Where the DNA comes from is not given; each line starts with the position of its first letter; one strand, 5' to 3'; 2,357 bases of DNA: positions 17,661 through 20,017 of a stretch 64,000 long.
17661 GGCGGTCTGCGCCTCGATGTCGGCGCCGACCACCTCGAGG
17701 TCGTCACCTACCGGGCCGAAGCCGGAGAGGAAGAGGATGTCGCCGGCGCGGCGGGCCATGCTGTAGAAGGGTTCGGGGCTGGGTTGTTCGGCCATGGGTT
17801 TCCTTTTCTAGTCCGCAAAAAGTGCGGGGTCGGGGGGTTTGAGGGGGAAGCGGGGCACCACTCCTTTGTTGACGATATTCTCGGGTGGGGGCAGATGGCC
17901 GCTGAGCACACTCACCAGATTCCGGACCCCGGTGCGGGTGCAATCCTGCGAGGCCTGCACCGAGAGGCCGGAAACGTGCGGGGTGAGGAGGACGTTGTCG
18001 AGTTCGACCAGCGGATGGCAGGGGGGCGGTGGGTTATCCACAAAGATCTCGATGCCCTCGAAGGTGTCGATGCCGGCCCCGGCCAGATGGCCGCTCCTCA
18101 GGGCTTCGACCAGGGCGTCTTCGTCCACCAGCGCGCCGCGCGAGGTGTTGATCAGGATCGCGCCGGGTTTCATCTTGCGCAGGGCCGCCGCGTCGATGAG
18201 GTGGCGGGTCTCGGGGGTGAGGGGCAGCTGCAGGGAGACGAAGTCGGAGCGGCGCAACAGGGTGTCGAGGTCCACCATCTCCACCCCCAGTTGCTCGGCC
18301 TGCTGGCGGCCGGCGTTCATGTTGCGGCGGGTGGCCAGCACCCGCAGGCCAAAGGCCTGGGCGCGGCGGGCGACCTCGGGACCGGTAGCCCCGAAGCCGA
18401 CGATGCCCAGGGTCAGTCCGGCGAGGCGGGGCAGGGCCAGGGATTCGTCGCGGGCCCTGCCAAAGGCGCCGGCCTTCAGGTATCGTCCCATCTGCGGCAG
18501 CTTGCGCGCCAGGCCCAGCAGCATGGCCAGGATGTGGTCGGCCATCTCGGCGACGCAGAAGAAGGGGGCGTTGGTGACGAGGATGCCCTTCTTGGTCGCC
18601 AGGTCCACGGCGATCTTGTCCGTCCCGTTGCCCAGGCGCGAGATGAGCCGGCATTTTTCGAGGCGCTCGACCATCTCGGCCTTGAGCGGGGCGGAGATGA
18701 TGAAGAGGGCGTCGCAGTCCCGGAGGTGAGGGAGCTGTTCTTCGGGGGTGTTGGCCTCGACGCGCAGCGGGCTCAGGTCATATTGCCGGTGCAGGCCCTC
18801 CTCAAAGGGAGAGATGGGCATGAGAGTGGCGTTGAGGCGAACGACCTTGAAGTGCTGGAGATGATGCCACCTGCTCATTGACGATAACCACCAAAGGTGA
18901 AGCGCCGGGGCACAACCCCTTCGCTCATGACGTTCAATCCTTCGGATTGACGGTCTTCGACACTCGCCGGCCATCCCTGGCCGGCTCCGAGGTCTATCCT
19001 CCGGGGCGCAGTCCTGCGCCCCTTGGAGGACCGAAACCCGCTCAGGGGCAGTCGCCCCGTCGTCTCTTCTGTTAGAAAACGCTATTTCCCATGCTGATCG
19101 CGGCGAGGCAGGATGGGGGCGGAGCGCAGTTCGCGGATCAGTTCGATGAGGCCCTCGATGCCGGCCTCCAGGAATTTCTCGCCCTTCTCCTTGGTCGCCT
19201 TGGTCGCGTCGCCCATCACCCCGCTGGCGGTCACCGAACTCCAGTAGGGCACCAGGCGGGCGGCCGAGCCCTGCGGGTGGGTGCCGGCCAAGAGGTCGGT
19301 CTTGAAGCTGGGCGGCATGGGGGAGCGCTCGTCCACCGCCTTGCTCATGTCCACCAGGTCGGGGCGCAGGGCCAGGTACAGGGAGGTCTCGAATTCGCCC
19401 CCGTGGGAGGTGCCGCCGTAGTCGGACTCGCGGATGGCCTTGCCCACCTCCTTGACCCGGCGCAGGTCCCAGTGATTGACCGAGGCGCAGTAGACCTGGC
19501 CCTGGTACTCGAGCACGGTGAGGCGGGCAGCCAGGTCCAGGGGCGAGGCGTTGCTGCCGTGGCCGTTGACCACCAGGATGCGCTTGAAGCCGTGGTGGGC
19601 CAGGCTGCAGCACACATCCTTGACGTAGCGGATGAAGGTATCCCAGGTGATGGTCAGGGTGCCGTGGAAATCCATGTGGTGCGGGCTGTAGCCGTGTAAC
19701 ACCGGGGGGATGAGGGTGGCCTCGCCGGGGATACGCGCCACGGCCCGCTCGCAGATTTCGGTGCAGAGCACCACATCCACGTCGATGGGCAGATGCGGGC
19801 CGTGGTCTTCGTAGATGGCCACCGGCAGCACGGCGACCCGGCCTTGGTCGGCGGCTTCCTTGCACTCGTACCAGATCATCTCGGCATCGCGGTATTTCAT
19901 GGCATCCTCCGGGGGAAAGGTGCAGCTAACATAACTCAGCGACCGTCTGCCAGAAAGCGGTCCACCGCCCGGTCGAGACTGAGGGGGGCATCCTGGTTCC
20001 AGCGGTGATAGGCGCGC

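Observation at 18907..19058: Two-copy structured intergenic element with compensatory base-pair changes (copy A1)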

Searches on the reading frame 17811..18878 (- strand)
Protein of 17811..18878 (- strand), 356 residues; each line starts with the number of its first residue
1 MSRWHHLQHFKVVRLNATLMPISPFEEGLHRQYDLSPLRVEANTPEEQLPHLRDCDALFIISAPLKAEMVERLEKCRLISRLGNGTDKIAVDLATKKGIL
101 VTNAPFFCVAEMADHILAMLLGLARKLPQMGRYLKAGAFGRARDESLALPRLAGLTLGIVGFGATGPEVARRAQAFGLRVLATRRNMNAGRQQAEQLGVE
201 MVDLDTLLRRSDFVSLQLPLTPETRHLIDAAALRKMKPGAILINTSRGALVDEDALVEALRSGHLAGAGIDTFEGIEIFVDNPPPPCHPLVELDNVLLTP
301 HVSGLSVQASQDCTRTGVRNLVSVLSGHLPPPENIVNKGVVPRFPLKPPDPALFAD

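Call 61: find_homologous_proteins(query=window:17811-18878:-, max_evalue=1e-60)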
Query window:17811-18878:- (356 aa): 637 proteins with E <= 1e-60 among 8000 candidates; the best 120 are listed.
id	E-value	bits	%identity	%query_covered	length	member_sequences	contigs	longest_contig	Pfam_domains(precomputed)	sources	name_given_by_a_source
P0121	1.4e-233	792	100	100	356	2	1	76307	PF00389.37,PF02826.26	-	-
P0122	6.2e-209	711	89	100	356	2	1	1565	PF00389.37,PF02826.26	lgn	-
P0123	1.5e-206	703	89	100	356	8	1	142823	PF00389.37,PF02826.26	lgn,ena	-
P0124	4.2e-202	689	88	100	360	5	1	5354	PF00389.37,PF02826.26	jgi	-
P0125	2.1e-201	686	87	100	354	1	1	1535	PF00389.37,PF02826.26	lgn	-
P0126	3.4e-199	679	85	100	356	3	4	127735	PF03446.22,PF00389.37,PF02826.26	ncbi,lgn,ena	-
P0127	5.4e-188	642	86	95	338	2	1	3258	PF00389.37,PF02826.26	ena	-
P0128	4.7e-181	620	78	100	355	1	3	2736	PF00389.37,PF02826.26,PF07991.19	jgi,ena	-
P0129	1.1e-177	608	78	100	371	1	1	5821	PF00389.37,PF02826.26,PF07991.19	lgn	-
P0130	9.3e-175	599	76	100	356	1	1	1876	PF00389.37,PF02826.26,PF07991.19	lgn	-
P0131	1.2e-151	523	68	100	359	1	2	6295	PF00389.37,PF02826.26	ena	-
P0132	4.2e-149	514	66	100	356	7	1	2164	PF00389.37,PF02826.26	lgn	-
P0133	2.5e-148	512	66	100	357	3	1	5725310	PF00389.37,PF02826.26,PF07991.19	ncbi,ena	-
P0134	3.4e-147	508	65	99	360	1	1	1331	PF00389.37,PF02826.26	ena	-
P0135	3.6e-147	508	65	99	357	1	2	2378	PF00389.37,PF02826.26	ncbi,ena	-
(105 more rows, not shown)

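Call 62: find_encoding_contigs(protein=P0123, flank=10000, max_places=3)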
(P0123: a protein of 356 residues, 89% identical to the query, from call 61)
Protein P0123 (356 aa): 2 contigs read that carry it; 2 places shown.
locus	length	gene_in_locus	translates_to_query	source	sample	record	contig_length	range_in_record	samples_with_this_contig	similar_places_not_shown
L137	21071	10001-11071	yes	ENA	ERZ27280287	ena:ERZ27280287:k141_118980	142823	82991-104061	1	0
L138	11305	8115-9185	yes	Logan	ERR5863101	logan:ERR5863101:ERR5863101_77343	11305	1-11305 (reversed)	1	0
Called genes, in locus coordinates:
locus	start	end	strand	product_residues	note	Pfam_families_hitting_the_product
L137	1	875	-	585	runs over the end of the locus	PF22842:Pel9A-like_beta_helix (weak)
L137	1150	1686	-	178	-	PF07209:DUF1415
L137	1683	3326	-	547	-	PF00528:BPD_transp_1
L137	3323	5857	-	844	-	PF13416:SBP_bac_8, PF01547:SBP_bac_1, PF00528:BPD_transp_1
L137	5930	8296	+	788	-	PF22807:TrAA12, PF23500:DUF7133, PF07995:GSDH, PF22807:TrAA12 (weak), PF13860:FlgD_ig, PF18962:Por_Secre_tail (weak)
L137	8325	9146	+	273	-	PF00149:Metallophos, PF12850:Metallophos_2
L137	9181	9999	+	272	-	PF02633:Creatininase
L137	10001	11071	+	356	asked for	PF00389:2-Hacid_dh, PF02826:2-Hacid_dh_C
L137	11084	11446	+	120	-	PF01042:Ribonuc_L-PSP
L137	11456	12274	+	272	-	PF01050:MannoseP_isomer (faint), PF02311:AraC_binding (faint), PF07883:Cupin_2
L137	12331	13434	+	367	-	PF01408:GFO_IDH_MocA, PF02894:GFO_IDH_MocA_C, PF22725:GFO_IDH_MocA_C3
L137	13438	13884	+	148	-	PF04828:GFA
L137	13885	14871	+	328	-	PF01408:GFO_IDH_MocA, PF22725:GFO_IDH_MocA_C3 (weak)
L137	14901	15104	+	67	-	-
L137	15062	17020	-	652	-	PF02129:Peptidase_S15, PF00326:Peptidase_S9 (weak), PF08530:PepX_C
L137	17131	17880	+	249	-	PF06439:3keto-disac_hyd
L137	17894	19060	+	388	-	PF01408:GFO_IDH_MocA, PF22725:GFO_IDH_MocA_C3 (weak)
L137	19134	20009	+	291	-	PF05721:PhyH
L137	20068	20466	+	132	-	PF02311:AraC_binding, PF07883:Cupin_2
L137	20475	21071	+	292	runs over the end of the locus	PF03328:HpcH_HpaI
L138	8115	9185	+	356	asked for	PF00389:2-Hacid_dh, PF02826:2-Hacid_dh_C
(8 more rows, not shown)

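Call 63: find_encoding_contigs(protein=P0126, flank=10000, max_places=4)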
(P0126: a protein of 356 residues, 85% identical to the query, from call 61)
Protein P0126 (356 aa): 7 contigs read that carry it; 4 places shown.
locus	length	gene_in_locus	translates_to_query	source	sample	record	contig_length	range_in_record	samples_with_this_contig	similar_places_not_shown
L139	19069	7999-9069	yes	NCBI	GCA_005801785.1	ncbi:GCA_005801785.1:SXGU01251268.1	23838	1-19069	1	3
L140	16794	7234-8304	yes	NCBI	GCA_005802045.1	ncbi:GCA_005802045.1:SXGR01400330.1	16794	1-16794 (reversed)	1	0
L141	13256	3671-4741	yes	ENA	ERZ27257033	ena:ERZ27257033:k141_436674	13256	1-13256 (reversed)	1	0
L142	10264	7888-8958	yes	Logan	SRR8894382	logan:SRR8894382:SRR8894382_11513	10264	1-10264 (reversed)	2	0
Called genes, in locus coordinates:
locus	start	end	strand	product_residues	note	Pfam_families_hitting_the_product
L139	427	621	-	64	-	-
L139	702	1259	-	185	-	PF07209:DUF1415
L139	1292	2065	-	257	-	PF05721:PhyH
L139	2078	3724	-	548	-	PF00528:BPD_transp_1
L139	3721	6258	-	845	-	PF01547:SBP_bac_1, PF13416:SBP_bac_8, PF00528:BPD_transp_1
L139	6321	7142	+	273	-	PF00149:Metallophos, PF12850:Metallophos_2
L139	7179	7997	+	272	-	PF02633:Creatininase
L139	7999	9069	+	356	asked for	PF00389:2-Hacid_dh, PF03446:NAD_binding_2 (faint), PF02826:2-Hacid_dh_C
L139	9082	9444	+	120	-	PF01042:Ribonuc_L-PSP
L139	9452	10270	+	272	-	PF01050:MannoseP_isomer (faint), PF02311:AraC_binding (faint), PF07883:Cupin_2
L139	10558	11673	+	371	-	PF01408:GFO_IDH_MocA, PF02894:GFO_IDH_MocA_C, PF22725:GFO_IDH_MocA_C3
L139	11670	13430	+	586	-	-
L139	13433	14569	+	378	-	-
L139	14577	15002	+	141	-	PF04828:GFA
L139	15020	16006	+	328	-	PF01408:GFO_IDH_MocA, PF22725:GFO_IDH_MocA_C3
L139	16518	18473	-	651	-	PF02129:Peptidase_S15, PF00326:Peptidase_S9 (weak), PF08530:PepX_C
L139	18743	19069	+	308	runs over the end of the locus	PF01636:APH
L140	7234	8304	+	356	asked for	PF00389:2-Hacid_dh, PF03446:NAD_binding_2 (faint), PF02826:2-Hacid_dh_C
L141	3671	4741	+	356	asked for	PF00389:2-Hacid_dh, PF03446:NAD_binding_2 (faint), PF02826:2-Hacid_dh_C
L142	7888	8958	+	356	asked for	PF00389:2-Hacid_dh, PF03446:NAD_binding_2 (faint), PF02826:2-Hacid_dh_C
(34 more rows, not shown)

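Call 64: find_encoding_contigs(protein=P0129, flank=10000, max_places=2)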
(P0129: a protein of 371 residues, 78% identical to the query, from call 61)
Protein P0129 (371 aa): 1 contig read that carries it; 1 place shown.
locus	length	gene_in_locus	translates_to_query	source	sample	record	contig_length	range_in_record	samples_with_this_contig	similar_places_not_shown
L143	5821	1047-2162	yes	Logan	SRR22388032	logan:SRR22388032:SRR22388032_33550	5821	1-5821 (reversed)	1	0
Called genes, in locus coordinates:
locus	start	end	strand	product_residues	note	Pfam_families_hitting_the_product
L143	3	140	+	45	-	?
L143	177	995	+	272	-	PF02633:Creatininase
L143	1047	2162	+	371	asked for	PF00389:2-Hacid_dh, PF02826:2-Hacid_dh_C, PF07991:KARI_N (weak)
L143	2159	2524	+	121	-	PF01042:Ribonuc_L-PSP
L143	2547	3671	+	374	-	PF01408:GFO_IDH_MocA, PF02894:GFO_IDH_MocA_C, PF22725:GFO_IDH_MocA_C3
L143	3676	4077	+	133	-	PF02311:AraC_binding (weak), PF07883:Cupin_2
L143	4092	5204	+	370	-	PF00144:Beta-lactamase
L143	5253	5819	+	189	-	?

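Call 86: find_encoding_contigs(protein=P0124, flank=10000, max_places=3)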
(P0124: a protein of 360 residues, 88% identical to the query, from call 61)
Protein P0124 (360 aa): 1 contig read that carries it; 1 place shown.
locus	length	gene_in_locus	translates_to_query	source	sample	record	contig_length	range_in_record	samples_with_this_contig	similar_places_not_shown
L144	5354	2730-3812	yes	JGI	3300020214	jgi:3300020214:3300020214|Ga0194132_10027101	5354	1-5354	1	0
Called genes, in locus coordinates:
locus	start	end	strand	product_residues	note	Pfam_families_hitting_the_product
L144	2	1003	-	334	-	?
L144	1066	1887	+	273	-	PF00149:Metallophos, PF12850:Metallophos_2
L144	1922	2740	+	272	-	PF02633:Creatininase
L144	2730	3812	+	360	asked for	PF00389:2-Hacid_dh, PF02826:2-Hacid_dh_C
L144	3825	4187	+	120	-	PF01042:Ribonuc_L-PSP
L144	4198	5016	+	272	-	PF01050:MannoseP_isomer (faint), PF02311:AraC_binding (faint), PF07883:Cupin_2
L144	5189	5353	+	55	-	?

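Call 97: search_protein_families(library=pfam, proteins=[window:17811-18878:-], max_evalue=0.01)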
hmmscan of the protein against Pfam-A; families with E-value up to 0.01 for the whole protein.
window:17811-18878:- (356 aa): 5 families
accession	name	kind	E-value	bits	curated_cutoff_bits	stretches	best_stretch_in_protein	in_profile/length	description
PF02826.25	2-Hacid_dh_C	-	8.9e-59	198.3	25.1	1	117-303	1-178/178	D-isomer specific 2-hydroxyacid dehydrogenase, NAD binding domain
PF00389.36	2-Hacid_dh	-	7e-18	65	24.6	1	42-337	27-134/134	D-isomer specific 2-hydroxyacid dehydrogenase, catalytic domain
PF03446.21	NAD_binding_2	-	8.1e-05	23.1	21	1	157-261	2-108/161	NAD binding domain of 6-phosphogluconate dehydrogenase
PF07991.19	KARI_N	-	0.00011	22.2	20.6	1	152-242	2-91/165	Acetohydroxy acid isomeroreductase, NADPH-binding domain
PF03807.23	F420_oxidored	-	0.0025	18.8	21.6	1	157-221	2-70/94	NADP oxidoreductase coenzyme F420-dependent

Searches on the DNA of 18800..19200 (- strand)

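Call 6: search_rna_families(source=window, start=18800, end=19200, threshold=evalue, max_evalue=10, show_alignments=3)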
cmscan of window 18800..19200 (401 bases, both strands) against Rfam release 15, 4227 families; matches with E-value up to 10: 2.
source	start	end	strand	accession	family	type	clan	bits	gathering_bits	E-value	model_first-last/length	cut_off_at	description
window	18954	19085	-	RF02809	RsmW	Gene; sRNA;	CL00106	26.1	52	0.016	1-124/124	no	RsmW RNA family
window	19013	19049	-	RF02801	PyrR201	Gene; snRNA; snoRNA; HACA-box;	-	16.4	49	3.6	1-68/68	no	Pyrobaculum sRNA 201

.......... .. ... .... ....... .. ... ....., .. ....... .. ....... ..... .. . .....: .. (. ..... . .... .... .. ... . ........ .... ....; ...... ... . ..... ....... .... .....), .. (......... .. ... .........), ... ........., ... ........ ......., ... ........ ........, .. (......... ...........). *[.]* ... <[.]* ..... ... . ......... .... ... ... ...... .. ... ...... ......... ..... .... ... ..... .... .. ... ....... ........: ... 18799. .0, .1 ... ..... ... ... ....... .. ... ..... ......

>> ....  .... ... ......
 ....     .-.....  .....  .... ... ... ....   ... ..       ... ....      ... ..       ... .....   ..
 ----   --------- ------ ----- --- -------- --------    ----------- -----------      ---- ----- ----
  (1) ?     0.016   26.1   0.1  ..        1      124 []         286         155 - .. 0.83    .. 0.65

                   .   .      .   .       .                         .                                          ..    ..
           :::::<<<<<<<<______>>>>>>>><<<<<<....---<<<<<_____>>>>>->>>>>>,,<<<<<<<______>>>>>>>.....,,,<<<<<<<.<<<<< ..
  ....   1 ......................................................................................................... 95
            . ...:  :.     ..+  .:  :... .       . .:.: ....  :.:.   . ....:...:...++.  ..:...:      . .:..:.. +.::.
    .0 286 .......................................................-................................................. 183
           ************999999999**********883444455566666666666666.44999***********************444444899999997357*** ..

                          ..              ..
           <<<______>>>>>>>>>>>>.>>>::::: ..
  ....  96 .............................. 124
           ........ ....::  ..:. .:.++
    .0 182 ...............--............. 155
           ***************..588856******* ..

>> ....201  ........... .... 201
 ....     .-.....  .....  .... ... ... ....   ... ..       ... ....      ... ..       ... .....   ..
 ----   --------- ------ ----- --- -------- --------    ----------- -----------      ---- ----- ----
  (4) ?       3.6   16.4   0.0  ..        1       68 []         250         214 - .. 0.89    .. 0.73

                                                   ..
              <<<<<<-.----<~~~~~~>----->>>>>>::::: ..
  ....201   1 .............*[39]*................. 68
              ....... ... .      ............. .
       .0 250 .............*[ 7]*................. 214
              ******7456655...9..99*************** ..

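Call 87: search_dna_similar(query=window:18885-19075:-, collection=plasmids, mode=distant, max_evalue=0.001, max_rows=10)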
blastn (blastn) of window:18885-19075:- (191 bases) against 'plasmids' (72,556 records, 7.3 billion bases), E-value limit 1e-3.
No match.

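Call 88: search_dna_similar(query=window:18885-19075:-, collection=phages, mode=distant, max_evalue=0.001, max_rows=10)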
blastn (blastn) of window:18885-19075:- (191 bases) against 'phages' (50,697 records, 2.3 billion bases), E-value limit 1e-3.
No match.

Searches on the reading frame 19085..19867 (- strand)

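Call 97: search_protein_families(library=pfam, proteins=[window:19085-19867:-], max_evalue=0.01)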
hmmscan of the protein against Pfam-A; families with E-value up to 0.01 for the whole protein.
window:19085-19867:- (261 aa): 1 family
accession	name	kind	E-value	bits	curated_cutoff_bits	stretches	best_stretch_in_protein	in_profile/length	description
PF02633.19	Creatininase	-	1.5e-66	224.7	31.3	1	2-244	8-238/238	Creatinine amidohydrolase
